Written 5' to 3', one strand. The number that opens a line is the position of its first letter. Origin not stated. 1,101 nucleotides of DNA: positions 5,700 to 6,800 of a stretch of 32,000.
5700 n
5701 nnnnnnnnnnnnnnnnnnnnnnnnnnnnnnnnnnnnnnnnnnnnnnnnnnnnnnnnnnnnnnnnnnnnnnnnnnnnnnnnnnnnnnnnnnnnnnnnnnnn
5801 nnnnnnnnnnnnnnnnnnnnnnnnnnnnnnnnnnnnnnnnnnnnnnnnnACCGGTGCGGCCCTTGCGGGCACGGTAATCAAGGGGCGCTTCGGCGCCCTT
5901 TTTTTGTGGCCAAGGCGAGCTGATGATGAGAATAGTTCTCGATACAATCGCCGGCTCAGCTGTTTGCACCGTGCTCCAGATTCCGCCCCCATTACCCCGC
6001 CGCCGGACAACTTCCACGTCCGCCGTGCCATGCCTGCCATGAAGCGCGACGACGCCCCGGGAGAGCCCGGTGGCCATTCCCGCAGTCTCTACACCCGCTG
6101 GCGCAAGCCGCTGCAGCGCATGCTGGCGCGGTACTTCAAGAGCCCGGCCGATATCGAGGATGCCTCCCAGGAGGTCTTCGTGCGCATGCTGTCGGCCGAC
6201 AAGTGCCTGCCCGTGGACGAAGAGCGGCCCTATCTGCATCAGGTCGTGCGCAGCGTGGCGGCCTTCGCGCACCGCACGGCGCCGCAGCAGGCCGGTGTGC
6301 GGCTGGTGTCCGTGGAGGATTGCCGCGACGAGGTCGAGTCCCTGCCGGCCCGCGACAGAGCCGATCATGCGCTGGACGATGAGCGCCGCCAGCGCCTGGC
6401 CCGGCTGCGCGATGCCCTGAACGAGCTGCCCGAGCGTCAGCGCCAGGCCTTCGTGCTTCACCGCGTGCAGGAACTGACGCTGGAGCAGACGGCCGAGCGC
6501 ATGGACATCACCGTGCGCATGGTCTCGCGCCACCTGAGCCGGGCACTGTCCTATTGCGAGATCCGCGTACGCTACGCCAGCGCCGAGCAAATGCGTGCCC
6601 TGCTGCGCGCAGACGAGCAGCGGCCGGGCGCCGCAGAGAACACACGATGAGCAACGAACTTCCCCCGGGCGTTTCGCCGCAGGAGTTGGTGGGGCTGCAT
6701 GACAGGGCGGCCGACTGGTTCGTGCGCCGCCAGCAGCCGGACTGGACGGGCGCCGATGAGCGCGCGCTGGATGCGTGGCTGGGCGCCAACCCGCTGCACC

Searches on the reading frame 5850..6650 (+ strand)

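Call 66: search_protein_families(library=pfam, proteins=[window:5850-6650:+], max_evalue=0.0001)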
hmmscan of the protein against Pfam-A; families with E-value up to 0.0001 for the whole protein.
window:5850-6650:+ (266 aa): 3 families
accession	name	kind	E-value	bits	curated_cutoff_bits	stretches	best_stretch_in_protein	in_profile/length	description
PF08281.18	Sigma70_r4_2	-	1.8e-16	60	25.7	1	184-234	2-52/54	Sigma-70, region 4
PF04545.22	Sigma70_r4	-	2.2e-12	46.7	24.1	1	189-233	1-45/50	Sigma-70, region 4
PF04542.20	Sigma70_r2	-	4.7e-07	30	24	1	80-137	1-61/71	Sigma-70 region 2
